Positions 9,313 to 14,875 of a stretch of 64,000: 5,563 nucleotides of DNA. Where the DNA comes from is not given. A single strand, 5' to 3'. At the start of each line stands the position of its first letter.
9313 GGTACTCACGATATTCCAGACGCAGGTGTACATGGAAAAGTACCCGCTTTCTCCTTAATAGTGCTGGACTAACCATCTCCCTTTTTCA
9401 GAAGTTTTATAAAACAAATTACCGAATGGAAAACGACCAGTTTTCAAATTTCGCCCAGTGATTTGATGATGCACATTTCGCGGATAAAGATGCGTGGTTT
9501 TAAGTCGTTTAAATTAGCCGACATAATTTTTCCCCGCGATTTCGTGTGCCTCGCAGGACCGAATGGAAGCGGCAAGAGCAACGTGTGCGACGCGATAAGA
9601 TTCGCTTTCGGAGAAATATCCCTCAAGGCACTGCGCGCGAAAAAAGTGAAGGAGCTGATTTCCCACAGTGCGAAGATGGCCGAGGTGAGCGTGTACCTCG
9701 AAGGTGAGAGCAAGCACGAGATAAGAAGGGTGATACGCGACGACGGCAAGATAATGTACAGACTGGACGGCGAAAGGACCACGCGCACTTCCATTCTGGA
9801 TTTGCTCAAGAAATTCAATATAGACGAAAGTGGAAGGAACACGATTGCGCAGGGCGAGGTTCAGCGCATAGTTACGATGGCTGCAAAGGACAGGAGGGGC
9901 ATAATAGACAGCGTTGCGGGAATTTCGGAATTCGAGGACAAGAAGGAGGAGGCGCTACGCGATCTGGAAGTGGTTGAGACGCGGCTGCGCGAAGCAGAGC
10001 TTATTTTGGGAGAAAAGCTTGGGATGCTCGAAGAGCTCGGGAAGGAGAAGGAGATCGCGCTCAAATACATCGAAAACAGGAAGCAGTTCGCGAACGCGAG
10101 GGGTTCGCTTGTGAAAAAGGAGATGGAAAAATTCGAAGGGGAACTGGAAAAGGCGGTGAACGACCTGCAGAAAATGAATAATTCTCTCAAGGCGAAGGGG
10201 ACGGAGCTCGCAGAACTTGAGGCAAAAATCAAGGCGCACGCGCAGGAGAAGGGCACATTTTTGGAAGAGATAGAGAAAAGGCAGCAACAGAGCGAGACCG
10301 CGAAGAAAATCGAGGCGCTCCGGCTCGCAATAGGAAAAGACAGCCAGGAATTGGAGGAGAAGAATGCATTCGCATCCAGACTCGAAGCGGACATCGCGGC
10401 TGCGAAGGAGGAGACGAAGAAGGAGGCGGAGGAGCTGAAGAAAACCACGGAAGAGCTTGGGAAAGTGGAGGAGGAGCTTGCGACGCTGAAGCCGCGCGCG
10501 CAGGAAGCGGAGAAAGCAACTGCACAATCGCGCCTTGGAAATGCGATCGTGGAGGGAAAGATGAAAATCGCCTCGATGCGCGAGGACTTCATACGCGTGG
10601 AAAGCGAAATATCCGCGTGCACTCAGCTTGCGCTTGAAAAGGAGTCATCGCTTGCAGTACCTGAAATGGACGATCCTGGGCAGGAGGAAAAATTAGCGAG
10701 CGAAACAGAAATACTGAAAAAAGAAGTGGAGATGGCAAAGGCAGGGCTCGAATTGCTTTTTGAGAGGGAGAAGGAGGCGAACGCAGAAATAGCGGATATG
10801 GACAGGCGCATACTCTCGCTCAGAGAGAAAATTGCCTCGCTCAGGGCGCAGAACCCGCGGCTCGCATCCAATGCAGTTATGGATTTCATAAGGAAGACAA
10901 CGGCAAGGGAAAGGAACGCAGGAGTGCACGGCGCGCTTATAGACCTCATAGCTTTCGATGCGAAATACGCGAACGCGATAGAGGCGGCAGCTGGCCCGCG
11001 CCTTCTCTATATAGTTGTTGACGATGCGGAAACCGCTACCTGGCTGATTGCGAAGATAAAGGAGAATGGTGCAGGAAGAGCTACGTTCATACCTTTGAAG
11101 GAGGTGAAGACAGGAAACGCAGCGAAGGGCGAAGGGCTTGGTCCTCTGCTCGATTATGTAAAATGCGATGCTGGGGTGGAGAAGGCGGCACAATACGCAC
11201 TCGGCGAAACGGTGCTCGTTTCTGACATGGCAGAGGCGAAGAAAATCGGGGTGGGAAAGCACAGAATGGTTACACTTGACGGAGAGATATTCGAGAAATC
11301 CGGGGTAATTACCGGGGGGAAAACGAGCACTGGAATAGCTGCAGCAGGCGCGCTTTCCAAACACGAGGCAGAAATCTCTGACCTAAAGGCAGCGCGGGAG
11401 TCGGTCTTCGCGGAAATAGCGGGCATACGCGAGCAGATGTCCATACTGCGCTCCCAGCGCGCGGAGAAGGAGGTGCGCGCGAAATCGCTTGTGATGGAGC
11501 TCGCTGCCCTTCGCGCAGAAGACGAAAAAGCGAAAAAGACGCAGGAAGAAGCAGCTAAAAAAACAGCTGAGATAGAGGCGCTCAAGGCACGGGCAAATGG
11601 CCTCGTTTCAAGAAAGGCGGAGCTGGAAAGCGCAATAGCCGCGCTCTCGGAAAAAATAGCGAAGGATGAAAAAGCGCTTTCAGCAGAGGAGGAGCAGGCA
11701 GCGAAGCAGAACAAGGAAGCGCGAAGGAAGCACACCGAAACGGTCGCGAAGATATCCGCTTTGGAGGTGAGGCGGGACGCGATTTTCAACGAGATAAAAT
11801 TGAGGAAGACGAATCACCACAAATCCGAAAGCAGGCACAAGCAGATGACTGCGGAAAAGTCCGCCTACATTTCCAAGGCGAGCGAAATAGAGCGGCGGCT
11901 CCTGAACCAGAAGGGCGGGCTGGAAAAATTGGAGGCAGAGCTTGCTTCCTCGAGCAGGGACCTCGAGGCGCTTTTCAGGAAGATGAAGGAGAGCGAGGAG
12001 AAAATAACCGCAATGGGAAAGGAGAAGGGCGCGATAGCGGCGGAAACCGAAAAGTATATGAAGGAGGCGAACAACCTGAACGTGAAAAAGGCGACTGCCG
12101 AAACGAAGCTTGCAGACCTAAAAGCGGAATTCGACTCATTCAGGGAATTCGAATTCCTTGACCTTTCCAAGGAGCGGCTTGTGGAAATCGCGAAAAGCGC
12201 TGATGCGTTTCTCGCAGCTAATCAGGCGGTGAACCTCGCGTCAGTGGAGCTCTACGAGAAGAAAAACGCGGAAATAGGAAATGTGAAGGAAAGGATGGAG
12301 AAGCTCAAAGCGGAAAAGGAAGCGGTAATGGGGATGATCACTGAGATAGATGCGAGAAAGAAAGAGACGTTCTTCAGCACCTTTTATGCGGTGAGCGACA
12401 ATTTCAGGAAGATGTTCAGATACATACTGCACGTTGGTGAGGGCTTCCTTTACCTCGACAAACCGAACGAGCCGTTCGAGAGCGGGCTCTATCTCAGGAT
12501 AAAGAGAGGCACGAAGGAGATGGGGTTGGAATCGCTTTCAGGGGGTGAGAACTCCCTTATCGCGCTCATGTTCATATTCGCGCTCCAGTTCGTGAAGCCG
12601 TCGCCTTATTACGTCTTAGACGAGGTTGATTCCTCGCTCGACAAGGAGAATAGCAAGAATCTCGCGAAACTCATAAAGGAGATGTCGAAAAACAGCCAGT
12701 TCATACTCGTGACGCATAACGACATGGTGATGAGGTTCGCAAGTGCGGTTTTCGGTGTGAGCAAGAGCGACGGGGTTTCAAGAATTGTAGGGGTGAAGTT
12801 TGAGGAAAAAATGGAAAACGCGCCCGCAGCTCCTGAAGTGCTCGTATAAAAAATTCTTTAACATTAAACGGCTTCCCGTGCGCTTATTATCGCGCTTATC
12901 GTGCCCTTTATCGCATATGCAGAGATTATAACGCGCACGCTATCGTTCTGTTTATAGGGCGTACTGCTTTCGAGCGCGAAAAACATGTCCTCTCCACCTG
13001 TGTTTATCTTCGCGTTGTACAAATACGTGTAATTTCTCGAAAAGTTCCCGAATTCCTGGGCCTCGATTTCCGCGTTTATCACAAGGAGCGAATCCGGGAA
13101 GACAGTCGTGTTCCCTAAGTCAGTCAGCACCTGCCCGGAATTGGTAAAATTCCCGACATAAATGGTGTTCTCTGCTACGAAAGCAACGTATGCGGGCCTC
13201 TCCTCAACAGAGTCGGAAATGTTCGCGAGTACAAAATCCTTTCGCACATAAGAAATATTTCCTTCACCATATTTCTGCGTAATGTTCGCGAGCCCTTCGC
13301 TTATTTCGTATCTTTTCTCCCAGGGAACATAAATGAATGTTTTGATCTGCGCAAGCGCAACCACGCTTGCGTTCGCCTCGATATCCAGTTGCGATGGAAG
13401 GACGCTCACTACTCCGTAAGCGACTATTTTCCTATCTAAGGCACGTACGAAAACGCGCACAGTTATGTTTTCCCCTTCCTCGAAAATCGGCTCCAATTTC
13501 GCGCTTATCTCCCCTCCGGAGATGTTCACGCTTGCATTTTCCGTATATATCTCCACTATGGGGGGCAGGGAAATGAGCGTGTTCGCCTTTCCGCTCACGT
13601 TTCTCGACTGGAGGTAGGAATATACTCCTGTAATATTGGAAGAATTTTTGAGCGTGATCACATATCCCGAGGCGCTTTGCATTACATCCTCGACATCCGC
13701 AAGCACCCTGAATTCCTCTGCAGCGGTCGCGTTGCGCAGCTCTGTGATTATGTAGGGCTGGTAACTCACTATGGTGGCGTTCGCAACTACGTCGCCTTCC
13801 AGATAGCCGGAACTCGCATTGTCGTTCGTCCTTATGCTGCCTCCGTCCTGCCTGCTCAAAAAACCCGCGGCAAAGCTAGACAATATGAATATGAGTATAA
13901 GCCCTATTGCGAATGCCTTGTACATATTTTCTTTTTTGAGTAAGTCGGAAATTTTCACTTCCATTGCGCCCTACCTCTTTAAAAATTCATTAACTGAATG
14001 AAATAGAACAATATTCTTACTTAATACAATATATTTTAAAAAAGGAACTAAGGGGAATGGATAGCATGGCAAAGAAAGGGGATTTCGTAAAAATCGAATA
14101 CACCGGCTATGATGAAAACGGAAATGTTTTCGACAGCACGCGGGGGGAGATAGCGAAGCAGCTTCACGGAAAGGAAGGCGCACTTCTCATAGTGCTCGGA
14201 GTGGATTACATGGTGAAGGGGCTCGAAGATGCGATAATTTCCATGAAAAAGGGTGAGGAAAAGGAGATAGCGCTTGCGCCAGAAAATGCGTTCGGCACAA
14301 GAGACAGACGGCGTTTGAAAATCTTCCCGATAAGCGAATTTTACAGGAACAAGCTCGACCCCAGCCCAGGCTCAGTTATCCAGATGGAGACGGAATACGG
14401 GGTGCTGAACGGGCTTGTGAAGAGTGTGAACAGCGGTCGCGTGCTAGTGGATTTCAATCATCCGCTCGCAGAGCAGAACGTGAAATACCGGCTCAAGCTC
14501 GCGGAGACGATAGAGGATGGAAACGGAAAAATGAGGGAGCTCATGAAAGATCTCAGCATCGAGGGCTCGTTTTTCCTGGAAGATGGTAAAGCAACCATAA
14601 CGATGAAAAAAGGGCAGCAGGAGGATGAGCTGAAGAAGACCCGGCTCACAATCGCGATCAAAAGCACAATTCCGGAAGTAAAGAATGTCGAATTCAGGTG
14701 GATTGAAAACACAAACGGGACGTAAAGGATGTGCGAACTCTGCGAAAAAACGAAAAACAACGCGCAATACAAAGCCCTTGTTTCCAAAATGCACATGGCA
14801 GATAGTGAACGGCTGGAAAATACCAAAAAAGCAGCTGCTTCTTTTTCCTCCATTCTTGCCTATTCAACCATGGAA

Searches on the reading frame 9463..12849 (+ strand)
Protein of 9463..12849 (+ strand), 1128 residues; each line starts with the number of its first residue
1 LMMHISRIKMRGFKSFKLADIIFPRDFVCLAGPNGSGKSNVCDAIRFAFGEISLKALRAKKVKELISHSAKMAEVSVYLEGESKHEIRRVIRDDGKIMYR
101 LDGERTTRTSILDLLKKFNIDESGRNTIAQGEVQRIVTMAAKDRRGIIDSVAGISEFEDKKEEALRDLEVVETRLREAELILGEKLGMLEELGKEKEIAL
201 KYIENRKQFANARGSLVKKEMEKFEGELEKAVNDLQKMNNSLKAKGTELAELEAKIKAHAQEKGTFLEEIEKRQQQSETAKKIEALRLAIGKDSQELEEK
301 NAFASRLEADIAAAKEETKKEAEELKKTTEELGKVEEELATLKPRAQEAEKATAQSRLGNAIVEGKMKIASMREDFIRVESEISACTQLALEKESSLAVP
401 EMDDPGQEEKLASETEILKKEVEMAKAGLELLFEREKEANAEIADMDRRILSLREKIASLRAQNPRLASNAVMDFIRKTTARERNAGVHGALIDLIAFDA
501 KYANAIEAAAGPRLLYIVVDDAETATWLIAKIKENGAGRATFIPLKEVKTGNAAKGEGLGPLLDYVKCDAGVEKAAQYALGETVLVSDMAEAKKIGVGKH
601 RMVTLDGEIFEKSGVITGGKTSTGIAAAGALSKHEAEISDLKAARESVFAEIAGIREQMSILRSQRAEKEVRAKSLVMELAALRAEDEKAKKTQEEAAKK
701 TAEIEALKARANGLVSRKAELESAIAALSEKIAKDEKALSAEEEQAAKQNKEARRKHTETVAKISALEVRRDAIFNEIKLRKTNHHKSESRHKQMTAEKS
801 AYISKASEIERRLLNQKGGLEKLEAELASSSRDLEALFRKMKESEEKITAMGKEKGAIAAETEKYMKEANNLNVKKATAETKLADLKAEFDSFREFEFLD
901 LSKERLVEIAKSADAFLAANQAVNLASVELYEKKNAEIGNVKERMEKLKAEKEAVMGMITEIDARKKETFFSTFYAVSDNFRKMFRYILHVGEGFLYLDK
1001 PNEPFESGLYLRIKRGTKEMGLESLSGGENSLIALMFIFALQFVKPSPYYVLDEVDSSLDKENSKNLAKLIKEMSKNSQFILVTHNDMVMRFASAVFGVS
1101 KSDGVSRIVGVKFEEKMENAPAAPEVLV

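Call 27: search_protein_families(library=pfam, proteins=[window:9463-12849:+], max_evalue=0.001)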
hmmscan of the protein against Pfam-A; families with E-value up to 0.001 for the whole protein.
window:9463-12849:+ (1128 aa): 5 families
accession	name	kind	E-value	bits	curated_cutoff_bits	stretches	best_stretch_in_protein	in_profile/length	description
PF02463.25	SMC_N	-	2.3e-54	184.6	40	1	5-1105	2-218/220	RecF/RecN/SMC N terminal domain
PF06470.18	SMC_hinge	-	3.1e-32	111.8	22.5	1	486-595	2-115/116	SMC proteins Flexible Hinge Domain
PF13304.12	AAA_21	-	3.3e-16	60.7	27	2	881-1089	127-302/304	AAA domain, putative AbiEii toxin, Type IV TA system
PF13476.12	AAA_23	-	5.5e-11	43.9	27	1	7-241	1-199/201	AAA domain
PF13175.12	AAA_15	-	1.1e-07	32.3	32.1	1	3-353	1-266/374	AAA ATPase domain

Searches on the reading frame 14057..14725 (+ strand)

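Call 27: search_protein_families(library=pfam, proteins=[window:14057-14725:+], max_evalue=0.001)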
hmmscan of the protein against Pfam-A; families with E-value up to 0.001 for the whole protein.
window:14057-14725:+ (222 aa): 2 families
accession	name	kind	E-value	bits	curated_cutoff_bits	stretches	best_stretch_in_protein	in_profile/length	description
PF00254.34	FKBP_C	-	1.2e-14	54.9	21.1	1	4-89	4-81/94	FKBP-type peptidyl-prolyl cis-trans isomerase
PF22199.2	FKBP26_IF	-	6.7e-13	48.8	27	1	88-137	1-46/46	FKBP26, IF domain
